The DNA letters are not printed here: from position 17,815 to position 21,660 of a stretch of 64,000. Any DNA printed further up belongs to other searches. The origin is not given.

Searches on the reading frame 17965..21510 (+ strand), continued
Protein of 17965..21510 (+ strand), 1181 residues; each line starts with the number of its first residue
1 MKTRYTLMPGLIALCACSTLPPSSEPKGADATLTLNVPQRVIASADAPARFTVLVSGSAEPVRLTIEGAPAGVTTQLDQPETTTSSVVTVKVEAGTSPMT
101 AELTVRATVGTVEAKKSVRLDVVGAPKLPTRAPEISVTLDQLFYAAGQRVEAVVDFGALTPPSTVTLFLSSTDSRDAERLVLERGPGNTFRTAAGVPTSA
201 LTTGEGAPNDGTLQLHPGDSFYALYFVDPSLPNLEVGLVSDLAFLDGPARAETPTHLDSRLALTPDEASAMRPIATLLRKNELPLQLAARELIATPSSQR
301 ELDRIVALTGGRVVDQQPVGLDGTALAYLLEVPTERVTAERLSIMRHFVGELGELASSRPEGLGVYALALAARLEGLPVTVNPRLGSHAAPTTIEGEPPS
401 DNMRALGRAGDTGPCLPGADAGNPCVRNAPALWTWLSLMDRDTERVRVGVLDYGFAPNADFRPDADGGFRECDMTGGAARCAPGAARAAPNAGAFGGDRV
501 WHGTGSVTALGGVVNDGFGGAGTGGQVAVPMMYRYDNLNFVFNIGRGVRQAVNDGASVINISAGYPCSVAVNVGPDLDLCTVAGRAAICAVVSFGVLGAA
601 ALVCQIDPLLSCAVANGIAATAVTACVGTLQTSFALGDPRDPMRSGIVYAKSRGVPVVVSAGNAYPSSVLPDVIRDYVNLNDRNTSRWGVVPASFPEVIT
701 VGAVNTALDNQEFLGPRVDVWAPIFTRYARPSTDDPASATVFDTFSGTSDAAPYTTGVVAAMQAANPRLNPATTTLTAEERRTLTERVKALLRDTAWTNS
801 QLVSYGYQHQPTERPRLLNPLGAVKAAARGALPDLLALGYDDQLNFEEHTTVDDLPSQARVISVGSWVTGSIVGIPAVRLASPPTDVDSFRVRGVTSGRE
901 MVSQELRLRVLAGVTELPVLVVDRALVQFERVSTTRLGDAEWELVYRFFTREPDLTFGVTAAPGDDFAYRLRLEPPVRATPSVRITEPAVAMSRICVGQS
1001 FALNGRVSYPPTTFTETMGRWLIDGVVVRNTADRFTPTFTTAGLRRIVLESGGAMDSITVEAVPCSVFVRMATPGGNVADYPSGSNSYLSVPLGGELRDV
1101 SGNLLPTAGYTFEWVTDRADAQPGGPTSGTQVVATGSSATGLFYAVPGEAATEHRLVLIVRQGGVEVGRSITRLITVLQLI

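Call 51: search_solved_structures(query=window:17965-21510:+, max_evalue=0.001)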
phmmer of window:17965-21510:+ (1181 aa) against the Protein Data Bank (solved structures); distinct sequences matched with E-value up to 0.001: 5.
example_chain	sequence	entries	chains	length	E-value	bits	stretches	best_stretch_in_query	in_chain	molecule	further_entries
2w2p_A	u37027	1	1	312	0.00046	21.2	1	691-772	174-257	PROPROTEIN CONVERTASE SUBTILISIN/KEXIN TYPE 9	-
4ov6_B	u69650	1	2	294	0.0009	20.2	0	691-772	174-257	Proprotein convertase subtilisin/kexin type 9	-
2xtj_A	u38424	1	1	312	0.00093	20.2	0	691-772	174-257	PROPROTEIN CONVERTASE SUBTILISIN/KEXIN TYPE 9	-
10sb_B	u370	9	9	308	0.00098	20.1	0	691-772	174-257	Proprotein convertase subtilisin/kexin type 9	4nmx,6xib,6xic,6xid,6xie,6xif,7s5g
2w2m_A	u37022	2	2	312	0.00099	20.1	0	691-772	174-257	PROPROTEIN CONVERTASE SUBTILISIN/KEXIN TYPE 9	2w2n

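Call 70: find_encoding_contigs(protein=P0043, flank=10000, max_places=1)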
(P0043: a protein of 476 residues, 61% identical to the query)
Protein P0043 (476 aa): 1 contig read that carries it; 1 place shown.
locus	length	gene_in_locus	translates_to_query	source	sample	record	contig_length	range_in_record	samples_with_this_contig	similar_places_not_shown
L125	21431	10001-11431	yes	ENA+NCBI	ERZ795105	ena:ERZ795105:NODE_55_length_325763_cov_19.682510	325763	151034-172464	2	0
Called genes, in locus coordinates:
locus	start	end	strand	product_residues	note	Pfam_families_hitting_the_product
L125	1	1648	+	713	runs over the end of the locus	-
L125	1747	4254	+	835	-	-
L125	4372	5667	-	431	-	PF00375:SDF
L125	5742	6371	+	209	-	PF04264:YceI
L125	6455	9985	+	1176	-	PF00082:Peptidase_S8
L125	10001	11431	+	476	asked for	PF16697:Yop-YscD_cpl, PF00498:FHA, PF00158:Sigma54_activat, PF14532:Sigma54_activ_2, PF07728:AAA_5, PF25601:AAA_lid_14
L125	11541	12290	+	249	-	PF13828:DUF4190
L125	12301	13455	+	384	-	PF00135:COesterase, PF20434:BD-FAE, PF07859:Abhydrolase_3, PF01738:DLH (weak), PF12146:Hydrolase_4 (faint), PF00326:Peptidase_S9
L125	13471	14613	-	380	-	PF08308:PEGA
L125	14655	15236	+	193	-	-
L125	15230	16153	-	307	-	PF08308:PEGA, PF13620:CarboxypepD_reg (faint), PF13715:CarbopepD_reg_2 (faint), PF08308:PEGA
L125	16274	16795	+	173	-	-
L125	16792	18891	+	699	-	-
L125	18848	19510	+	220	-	PF07238:PilZ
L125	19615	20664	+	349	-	PF13628:DUF4142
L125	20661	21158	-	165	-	PF13744:HTH_37 (faint), PF12844:HTH_19, PF13443:HTH_26 (weak), PF13560:HTH_31, PF01381:HTH_3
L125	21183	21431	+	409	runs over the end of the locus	PF02812:ELFV_dehydrog_N, PF05088:Bac_GDH_CD (faint), PF00208:ELFV_dehydrog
